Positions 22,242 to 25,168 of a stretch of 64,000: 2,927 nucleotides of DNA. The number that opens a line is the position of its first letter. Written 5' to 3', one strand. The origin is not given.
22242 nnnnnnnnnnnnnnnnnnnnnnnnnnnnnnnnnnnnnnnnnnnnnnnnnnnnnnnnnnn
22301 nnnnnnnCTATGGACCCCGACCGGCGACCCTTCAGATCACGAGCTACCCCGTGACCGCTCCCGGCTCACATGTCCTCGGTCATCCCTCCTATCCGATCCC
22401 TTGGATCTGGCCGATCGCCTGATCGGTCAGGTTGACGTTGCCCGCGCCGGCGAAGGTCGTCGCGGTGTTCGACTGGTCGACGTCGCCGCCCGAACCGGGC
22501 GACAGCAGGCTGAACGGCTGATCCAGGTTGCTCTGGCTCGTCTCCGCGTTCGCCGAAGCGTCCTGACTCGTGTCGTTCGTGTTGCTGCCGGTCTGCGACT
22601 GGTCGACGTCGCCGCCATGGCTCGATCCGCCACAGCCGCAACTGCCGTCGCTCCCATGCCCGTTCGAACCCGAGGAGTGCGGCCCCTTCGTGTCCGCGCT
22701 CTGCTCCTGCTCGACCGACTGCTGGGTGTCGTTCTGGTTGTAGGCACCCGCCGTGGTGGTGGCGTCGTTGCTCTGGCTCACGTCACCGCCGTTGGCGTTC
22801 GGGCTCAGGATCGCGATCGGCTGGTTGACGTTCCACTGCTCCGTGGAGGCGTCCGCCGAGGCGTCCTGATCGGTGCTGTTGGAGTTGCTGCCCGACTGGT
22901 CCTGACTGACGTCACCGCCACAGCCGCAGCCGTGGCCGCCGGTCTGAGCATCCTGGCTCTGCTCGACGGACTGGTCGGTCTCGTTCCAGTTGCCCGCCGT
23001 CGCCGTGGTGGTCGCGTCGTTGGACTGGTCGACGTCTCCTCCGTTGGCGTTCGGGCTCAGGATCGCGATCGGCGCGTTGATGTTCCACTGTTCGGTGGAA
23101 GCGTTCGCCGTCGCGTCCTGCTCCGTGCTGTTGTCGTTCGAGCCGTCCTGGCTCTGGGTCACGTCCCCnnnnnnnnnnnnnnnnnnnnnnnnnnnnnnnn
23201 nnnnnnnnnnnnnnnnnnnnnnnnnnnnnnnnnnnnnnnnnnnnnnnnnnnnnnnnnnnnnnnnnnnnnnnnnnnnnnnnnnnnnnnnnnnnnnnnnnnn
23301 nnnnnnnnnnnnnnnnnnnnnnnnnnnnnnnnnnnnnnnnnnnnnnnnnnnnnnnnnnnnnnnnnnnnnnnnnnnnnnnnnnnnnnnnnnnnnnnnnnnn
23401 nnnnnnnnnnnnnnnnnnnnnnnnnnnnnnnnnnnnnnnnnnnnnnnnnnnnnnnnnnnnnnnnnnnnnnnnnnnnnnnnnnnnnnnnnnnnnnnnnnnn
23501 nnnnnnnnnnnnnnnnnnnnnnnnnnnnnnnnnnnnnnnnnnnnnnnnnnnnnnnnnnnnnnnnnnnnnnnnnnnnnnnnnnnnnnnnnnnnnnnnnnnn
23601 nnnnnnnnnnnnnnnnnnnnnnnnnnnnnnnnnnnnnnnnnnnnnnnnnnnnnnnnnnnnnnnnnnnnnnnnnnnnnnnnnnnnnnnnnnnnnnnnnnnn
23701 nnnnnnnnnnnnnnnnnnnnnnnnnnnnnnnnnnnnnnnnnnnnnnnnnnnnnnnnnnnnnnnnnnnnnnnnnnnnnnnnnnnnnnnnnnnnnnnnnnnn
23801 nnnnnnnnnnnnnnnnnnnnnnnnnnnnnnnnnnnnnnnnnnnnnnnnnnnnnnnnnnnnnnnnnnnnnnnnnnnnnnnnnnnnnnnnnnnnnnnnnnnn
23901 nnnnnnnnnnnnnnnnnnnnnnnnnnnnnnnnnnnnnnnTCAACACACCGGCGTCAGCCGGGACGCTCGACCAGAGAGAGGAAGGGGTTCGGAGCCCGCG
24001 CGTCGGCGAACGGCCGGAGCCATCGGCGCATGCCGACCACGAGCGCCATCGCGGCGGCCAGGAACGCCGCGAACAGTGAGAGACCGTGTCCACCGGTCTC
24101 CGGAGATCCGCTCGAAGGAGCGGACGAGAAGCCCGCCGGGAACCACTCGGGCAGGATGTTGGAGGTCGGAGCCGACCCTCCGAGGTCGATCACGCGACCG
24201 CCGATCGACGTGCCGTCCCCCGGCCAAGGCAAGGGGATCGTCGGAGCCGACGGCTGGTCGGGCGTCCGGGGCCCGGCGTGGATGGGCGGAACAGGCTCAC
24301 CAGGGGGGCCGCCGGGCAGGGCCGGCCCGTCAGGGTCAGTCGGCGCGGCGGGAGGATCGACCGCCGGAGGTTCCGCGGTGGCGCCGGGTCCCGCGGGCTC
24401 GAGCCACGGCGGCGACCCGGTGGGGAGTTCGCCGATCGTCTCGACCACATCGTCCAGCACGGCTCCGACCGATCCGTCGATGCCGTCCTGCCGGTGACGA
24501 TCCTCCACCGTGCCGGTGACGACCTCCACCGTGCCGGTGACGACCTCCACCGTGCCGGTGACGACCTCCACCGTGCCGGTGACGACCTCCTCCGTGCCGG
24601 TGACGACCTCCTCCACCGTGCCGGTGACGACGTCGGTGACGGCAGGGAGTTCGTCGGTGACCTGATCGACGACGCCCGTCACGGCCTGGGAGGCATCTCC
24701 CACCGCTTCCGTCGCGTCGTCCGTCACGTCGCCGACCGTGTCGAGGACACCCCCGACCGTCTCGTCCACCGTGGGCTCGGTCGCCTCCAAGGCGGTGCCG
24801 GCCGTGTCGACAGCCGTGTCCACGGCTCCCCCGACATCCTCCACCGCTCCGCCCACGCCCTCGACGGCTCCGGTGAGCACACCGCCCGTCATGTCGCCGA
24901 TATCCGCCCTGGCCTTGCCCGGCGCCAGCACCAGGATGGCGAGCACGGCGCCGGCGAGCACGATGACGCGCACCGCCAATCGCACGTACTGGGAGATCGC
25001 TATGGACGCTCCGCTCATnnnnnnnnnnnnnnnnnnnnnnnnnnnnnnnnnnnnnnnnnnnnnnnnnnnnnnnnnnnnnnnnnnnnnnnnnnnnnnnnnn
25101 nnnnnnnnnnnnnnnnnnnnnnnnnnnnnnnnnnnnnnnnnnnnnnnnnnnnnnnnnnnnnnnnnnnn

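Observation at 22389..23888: Uncharacterised secreted Q/N/D/T-rich repeat protein with regularly spaced CxC motifs and a His/Cys-rich insert, encoded at the head of the Tad locus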

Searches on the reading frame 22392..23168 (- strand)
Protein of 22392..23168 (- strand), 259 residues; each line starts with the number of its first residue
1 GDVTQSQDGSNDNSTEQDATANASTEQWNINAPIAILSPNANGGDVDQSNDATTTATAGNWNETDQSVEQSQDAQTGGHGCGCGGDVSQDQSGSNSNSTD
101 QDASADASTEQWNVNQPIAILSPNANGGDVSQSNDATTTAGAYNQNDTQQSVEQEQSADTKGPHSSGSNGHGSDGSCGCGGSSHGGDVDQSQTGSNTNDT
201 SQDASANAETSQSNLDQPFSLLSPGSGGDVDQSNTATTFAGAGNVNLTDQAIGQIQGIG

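Call 70: predict_structure(alignment_id=A3)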
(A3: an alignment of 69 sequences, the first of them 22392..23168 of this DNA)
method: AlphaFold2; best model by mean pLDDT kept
length: 259 residues; sequences in the alignment: 69
mean_pLDDT: 52.2   pTM: 0.38
mean pLDDT of the five models: 52.2, 51.3, 47.9, 46.1, 33.4
residues with pLDDT >= 90: 0; 70-90: 9; 50-70: 136; < 50: 114
segments of 3 or more residues with pLDDT < 50: 1-15, 65-95, 152-199, 244-259
pLDDT, mean of each block of 10 residues (from residue 1): 34 47 60 62 60 65 47 40 47 49 65 63 59 67 57 45 42 43 41 44 61 60 55 60 47 33
secondary structure, 60 per line:
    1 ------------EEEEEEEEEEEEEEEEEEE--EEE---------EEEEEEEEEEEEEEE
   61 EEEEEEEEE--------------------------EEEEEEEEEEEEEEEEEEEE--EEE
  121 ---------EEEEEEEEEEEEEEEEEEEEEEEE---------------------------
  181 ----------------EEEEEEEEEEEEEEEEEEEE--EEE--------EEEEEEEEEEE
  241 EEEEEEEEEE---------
elements in order: E13-31 E34-36 E46-69 E96-115 E118-120 E130-153 E197-216 E219-221 E230-250

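Call 90: fold_search(model_id=the predicted structure, library=pdb)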
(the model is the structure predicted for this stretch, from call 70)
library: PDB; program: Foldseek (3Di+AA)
matches with E <= 10: 2; with E <= 0.001: 0
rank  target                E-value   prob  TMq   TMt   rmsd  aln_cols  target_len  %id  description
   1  9u4u_A                2.3e-02  0.05  0.08  0.12  22.5       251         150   11  Structure of the functional amyloid FapC from Pseudomonas sp.UK4 (released 2025-08-06)
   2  9nqd_0                2.1e+00  0.01  0.12  0.15  27.2       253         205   15  Structure of Pseudomonas FapC Biofilm-Forming Functional Amyloid (released 2025-06-25)
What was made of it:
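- Closest known: Pseudomonas FapC functional amyloid. Same: It is the best Foldseek hit for the units 3-5 model (E = 0.023, call 90).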

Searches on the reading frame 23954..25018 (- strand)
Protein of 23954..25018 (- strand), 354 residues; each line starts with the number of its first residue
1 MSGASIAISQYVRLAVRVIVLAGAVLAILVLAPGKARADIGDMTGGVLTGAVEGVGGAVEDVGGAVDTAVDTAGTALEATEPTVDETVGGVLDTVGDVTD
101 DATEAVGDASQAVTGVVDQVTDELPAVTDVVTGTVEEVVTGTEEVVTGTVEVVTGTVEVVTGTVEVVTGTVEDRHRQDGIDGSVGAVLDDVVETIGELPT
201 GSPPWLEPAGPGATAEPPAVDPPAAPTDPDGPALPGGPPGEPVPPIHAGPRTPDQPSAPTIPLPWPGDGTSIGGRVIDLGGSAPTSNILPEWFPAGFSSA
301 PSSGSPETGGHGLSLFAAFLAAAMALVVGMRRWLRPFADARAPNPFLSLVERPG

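Call 9: search_protein_families(library=pfam, proteins=[window:23954-25018:-], max_evalue=0.001)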
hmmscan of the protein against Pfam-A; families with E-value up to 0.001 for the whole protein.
window:23954-25018:- (354 aa): 2 families
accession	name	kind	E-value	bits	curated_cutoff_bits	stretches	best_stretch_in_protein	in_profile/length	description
PF21300.2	LbR_Ice_bind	-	0.00025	21.5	30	1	129-171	29-71/97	Grass antifreeze beta roll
PF11098.13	Chlorosome_CsmC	-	0.0009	19.7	26.3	1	43-138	30-128/139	Chlorosome envelope protein C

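Call 46: search_protein_families(library=ncbifam, proteins=[window:23954-25018:-], max_evalue=1)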
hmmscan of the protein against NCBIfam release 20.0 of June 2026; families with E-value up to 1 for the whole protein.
window:23954-25018:- (354 aa): 1 family
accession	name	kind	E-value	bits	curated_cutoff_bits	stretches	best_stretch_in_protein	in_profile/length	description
NF045508.1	PhasinPhaH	equivalog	0.44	10.7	250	1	55-132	80-159/234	phasin PhaH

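Call 85: search_protein_families(library=padloc, proteins=[window:23954-25018:-], max_evalue=0.01)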
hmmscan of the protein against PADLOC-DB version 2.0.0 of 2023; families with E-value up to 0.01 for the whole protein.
window:23954-25018:- (354 aa): 0 families
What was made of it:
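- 23954..25018 (-): Conserved partner gene (354 aa). The protein has an N-terminal signal/TM segment, a VTGTVEV heptad array, a Pro-rich segment and a C-terminal TM anchor with a conserved tail. The gene ends 65 nt before the repeat gene. No family match (calls 9, 46, 85).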
